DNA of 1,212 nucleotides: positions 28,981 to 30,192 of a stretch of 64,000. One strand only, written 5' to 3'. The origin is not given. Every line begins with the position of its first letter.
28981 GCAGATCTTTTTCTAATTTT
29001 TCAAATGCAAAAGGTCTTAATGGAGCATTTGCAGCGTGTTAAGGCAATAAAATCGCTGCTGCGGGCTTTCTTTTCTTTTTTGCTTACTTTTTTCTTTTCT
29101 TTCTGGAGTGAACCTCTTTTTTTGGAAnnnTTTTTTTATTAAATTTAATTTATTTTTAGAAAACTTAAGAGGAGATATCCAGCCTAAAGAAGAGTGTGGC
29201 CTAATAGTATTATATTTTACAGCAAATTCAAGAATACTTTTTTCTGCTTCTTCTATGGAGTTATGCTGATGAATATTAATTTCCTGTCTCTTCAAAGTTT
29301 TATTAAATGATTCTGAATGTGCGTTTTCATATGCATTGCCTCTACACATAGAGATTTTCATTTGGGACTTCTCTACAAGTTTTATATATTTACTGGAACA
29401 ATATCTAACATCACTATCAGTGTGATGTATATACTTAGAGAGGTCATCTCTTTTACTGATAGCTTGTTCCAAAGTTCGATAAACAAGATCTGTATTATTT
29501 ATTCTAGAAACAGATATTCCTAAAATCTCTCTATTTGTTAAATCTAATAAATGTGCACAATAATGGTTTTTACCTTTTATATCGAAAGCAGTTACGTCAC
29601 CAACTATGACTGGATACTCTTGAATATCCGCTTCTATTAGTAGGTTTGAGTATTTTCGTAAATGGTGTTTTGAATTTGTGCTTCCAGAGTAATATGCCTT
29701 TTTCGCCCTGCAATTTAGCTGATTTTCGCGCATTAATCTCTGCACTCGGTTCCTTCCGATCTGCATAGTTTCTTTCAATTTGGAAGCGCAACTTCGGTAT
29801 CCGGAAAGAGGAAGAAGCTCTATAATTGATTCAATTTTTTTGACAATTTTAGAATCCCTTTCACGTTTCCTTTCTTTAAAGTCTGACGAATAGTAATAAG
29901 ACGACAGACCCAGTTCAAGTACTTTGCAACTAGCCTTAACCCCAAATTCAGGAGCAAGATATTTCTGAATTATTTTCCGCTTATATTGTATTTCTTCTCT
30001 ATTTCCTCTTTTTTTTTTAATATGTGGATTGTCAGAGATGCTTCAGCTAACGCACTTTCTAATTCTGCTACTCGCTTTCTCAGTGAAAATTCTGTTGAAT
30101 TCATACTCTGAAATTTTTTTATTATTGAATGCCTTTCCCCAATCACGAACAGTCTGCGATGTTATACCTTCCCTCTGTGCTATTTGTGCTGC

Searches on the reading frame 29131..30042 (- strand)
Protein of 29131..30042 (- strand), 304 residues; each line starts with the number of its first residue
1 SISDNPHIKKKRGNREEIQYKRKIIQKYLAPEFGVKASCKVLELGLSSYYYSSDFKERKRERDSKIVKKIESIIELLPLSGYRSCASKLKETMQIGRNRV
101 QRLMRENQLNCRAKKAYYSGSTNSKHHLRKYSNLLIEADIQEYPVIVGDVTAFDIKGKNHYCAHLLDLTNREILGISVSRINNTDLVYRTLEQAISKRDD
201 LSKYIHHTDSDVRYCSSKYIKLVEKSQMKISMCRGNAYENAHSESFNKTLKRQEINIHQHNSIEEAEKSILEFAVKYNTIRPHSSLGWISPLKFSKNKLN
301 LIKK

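Call 11: search_protein_families(library=pfam, proteins=[window:29131-30042:-], max_evalue=0.01)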
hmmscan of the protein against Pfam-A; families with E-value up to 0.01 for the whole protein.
seq(304 aa): 5 families
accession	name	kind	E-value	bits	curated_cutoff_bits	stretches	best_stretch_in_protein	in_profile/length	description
PF13683.12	rve_3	-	6.1e-16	58.4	26.5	1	234-291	10-67/67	Integrase core domain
PF00665.32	rve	-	9.3e-14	52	32.6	1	145-234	7-98/102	Integrase core domain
PF13276.12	HTH_21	-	1.3e-06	28.9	28.1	1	66-116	6-59/60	HTH-like domain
PF13333.12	rve_2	-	8.6e-05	23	22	1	244-299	1-56/56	Integrase core domain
PF02616.19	SMC_ScpA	-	0.0033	17.9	24.6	1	213-272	110-171/232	Segregation and condensation protein ScpA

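Call 16: find_related_loci(query=window:29131-30015:-, collection=genome_contigs, flank=1500)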
Query seq(295 aa) (295 aa) in genome_contigs; peptide patterns used: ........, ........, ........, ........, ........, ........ (x = any residue, [..] = any of these).
65 stretches matched a pattern; 2 encode a relative of the query (tblastn E <= 1e-3); 2 distinct loci.
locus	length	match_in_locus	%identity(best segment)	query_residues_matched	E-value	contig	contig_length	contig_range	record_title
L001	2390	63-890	55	12-287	9e-105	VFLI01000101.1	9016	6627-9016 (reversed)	MAG: Spirochaetia bacterium isolate Bin_58_12 c_000004252232, whole genome shotgun sequence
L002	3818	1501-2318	55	12-285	3e-76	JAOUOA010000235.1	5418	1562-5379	MAG: Spirochaetia bacterium isolate 8_1_Oct_SF_Bin1 8_1_Oct_SF_Bin1_scaffold_18009_c1, whole genome shotgun sequence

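Call 30: find_homologous_proteins(query=window:29131-30015:-, max_evalue=1e-40)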
Query seq(295 aa) (295 aa): 210 proteins with E <= 1e-40 among 1146 candidates; the best 120 are listed.
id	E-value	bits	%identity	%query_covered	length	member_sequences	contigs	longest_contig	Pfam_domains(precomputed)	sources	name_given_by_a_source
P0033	5.5e-128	444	99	69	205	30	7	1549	PF00665.33,PF13683.13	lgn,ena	-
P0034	8.0e-87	309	54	92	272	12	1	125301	PF00665.33,PF13333.13,PF13683.13,PF13276.13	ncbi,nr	ncbi:MAG: IS3 family transposase, partial [Leptospiraceae bacterium]|nr:IS3 family transposase [Lept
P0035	5.5e-84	300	54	87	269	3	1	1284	PF00665.33,PF13333.13,PF13683.13,PF13276.13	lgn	-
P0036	1.2e-79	286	59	81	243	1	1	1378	PF00665.33,PF13683.13,PF13276.13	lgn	-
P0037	1.4e-78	282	54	86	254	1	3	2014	PF00665.33,PF13683.13,PF13276.13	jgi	jgi:putative transposase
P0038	5.9e-78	280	53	90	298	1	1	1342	PF00665.33,PF13683.13,PF13276.13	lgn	-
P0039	4.9e-76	274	52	86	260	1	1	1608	PF00665.33,PF13610.13,PF13333.13,PF13683.13,PF13276.13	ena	-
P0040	6.6e-76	273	50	91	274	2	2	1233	PF00665.33,PF13683.13,PF13276.13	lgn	-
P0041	9.6e-76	273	54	82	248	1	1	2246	PF00665.33,PF13683.13,PF13276.13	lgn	-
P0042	5.7e-75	270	53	86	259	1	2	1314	PF00665.33,PF13683.13,PF13276.13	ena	-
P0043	4.7e-74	267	53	88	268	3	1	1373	PF00665.33,PF13333.13,PF13683.13,PF13276.13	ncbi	-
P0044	1.3e-73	266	51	86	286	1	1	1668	PF00665.33,PF13683.13,PF13276.13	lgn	-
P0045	2.7e-73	265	53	86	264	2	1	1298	PF00665.33,PF13683.13,PF13276.13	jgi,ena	-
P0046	3.3e-73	264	53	86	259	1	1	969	PF00665.33,PF13333.13,PF13683.13,PF13276.13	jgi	jgi:putative transposase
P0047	4.4e-73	264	52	87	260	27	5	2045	PF00665.33,PF13333.13,PF13683.13,PF13276.13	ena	-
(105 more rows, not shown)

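Call 31: find_encoding_contigs(protein=P0033, flank=2000, max_places=10)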
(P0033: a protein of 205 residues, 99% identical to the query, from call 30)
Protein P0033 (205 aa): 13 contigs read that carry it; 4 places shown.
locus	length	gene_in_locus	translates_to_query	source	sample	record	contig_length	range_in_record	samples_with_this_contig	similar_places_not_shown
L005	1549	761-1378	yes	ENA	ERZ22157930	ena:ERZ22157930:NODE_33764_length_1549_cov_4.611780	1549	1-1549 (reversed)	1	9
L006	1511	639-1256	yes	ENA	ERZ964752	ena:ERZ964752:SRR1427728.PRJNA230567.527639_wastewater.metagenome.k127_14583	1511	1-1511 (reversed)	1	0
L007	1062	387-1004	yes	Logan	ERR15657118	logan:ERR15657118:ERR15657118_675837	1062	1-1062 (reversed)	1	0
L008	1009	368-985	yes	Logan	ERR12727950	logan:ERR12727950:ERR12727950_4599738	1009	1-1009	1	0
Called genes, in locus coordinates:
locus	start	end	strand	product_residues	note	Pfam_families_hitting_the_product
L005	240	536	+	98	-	PF01527:HTH_Tnp_1, PF13518:HTH_28 (weak)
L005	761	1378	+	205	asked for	PF00665:rve, PF13683:rve_3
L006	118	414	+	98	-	PF01527:HTH_Tnp_1, PF13518:HTH_28 (weak)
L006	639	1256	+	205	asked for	PF00665:rve, PF13683:rve_3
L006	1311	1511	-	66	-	?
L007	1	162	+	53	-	?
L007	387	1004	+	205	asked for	PF00665:rve, PF13683:rve_3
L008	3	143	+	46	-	?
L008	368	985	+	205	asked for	PF00665:rve, PF13683:rve_3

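Call 32: list_cluster_members(proteins=[P0033, P0001])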
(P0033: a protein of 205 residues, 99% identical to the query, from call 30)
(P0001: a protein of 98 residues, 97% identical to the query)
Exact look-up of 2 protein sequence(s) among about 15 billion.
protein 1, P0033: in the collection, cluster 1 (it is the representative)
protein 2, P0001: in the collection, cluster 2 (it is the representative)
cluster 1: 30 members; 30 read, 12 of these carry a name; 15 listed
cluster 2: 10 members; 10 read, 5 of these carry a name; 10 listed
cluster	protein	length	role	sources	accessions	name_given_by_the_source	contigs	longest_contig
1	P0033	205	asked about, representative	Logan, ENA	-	-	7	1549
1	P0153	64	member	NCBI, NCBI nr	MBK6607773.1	MAG: transposase [Leptospiraceae bacterium] | transposase [Leptospiraceae bacterium]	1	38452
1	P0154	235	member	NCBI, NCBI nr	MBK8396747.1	MAG: IS3 family transposase [Leptospiraceae bacterium] | IS3 family transposase [Leptospiraceae bacterium]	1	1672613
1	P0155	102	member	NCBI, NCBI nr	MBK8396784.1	MAG: DDE-type integrase/transposase/recombinase [Leptospiraceae bacterium] | DDE-type integrase/transposase/recombinase [Leptospiraceae bacterium]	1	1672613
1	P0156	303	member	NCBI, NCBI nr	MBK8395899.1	MAG: IS3 family transposase [Leptospiraceae bacterium] | IS3 family transposase [Leptospiraceae bacterium]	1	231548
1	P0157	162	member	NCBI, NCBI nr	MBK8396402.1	MAG: transposase [Leptospiraceae bacterium] | transposase [Leptospiraceae bacterium]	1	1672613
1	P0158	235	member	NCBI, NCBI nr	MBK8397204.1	MAG: IS3 family transposase [Leptospiraceae bacterium] | IS3 family transposase [Leptospiraceae bacterium]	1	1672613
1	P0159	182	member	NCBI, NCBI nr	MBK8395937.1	MAG: DDE-type integrase/transposase/recombinase [Leptospiraceae bacterium] | DDE-type integrase/transposase/recombinase [Leptospiraceae bacterium]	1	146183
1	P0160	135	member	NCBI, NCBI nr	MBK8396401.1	MAG: transposase [Leptospiraceae bacterium] | transposase [Leptospiraceae bacterium]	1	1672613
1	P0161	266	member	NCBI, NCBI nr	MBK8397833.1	MAG: IS3 family transposase [Leptospiraceae bacterium] | IS3 family transposase [Leptospiraceae bacterium]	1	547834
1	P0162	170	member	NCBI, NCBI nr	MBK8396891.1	MAG: transposase [Leptospiraceae bacterium] | transposase [Leptospiraceae bacterium]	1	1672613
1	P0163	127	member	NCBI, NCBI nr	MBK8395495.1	MAG: transposase family protein [Leptospiraceae bacterium] | transposase family protein [Leptospiraceae bacterium]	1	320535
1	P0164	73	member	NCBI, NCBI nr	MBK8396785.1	MAG: transposase [Leptospiraceae bacterium] | transposase [Leptospiraceae bacterium]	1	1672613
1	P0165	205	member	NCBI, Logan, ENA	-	-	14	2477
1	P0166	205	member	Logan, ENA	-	-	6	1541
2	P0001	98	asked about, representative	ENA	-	-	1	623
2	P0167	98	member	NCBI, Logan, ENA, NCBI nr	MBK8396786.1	MAG: transposase [Leptospiraceae bacterium] | transposase [Leptospiraceae bacterium]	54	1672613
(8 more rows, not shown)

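Call 47: find_encoding_contigs(protein=P0167, flank=2500, max_places=10)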
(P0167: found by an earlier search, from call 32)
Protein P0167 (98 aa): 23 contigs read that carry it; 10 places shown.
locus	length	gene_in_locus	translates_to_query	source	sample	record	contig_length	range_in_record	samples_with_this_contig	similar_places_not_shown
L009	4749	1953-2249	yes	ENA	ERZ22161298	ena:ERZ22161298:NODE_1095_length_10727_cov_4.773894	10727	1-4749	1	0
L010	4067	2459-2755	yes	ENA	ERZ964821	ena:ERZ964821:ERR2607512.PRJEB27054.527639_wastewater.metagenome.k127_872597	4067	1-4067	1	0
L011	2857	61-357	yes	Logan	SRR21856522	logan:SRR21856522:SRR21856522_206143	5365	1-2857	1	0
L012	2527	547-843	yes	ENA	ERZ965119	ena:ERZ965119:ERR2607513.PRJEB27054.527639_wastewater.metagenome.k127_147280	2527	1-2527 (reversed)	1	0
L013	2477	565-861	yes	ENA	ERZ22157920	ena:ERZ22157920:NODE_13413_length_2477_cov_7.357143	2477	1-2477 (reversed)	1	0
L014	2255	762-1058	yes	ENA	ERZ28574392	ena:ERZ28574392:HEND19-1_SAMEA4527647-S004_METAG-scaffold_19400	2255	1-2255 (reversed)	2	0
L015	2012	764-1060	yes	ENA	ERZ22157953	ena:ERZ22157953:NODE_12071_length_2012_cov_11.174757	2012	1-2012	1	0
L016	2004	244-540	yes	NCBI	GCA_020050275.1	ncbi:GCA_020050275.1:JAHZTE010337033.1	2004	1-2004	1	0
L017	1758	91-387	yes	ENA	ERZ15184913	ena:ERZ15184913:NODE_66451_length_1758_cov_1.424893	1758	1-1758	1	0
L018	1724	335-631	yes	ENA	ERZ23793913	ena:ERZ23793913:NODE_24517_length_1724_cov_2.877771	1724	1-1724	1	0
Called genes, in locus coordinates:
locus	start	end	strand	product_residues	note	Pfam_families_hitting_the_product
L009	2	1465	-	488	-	?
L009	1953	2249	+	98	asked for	PF01527:HTH_Tnp_1, PF13518:HTH_28 (weak)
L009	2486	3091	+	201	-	PF00665:rve, PF13683:rve_3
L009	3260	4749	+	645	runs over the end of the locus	PF04851:ResIII (weak), PF00270:DEAD, PF07652:Flavi_DEAD (faint), PF00271:Helicase_C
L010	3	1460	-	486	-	?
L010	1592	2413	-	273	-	-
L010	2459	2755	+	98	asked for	PF01527:HTH_Tnp_1, PF13518:HTH_28 (weak)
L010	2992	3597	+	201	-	PF00665:rve, PF13683:rve_3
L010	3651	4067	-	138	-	?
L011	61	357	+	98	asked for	PF01527:HTH_Tnp_1, PF13518:HTH_28 (weak)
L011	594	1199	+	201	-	PF00665:rve, PF13683:rve_3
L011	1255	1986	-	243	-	-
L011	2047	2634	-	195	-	-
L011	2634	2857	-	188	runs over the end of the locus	PF07352:Phage_Mu_Gam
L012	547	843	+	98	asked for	PF01527:HTH_Tnp_1, PF13518:HTH_28 (weak)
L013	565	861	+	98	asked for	PF01527:HTH_Tnp_1, PF13518:HTH_28 (weak)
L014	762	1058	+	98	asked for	PF01527:HTH_Tnp_1, PF13518:HTH_28 (weak)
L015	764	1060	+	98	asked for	PF01527:HTH_Tnp_1, PF13518:HTH_28 (weak)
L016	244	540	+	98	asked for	PF01527:HTH_Tnp_1, PF13518:HTH_28 (weak)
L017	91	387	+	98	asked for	PF01527:HTH_Tnp_1, PF13518:HTH_28 (weak)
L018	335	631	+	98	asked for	PF01527:HTH_Tnp_1, PF13518:HTH_28 (weak)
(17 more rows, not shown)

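Call 48: find_encoding_contigs(protein=P0165, flank=2500, max_places=10)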
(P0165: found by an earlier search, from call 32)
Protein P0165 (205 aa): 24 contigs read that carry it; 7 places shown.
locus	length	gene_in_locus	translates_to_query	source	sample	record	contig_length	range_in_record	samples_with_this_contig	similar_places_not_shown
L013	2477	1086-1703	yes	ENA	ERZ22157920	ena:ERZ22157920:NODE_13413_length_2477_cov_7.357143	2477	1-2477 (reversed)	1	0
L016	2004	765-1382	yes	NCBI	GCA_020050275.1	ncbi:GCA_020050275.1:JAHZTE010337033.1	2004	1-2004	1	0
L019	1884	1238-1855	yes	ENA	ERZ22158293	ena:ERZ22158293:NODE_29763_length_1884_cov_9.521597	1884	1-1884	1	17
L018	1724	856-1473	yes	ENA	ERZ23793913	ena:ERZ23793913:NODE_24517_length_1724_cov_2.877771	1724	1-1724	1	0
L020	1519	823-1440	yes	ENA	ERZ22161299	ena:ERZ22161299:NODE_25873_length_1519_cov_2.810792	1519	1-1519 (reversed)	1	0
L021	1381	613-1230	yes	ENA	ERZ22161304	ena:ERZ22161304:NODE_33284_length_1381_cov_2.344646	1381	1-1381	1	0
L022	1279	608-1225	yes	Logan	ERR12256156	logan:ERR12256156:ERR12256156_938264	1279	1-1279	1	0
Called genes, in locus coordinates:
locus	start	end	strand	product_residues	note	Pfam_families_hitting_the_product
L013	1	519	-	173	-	?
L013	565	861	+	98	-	PF01527:HTH_Tnp_1, PF13518:HTH_28 (weak)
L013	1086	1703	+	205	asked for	PF00665:rve, PF13683:rve_3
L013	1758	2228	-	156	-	-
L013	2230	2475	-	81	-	?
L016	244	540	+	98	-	PF01527:HTH_Tnp_1, PF13518:HTH_28 (weak)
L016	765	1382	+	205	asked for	PF00665:rve, PF13683:rve_3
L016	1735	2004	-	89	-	?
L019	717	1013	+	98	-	PF01527:HTH_Tnp_1, PF13518:HTH_28 (weak)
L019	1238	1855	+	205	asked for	PF00665:rve, PF13683:rve_3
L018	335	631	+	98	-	PF01527:HTH_Tnp_1, PF13518:HTH_28 (weak)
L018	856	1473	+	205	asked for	PF00665:rve, PF13683:rve_3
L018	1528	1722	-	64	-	?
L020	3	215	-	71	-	?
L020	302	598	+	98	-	PF01527:HTH_Tnp_1, PF13518:HTH_28 (weak)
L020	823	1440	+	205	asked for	PF00665:rve, PF13683:rve_3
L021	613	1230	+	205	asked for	PF00665:rve, PF13683:rve_3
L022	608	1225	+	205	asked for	PF00665:rve, PF13683:rve_3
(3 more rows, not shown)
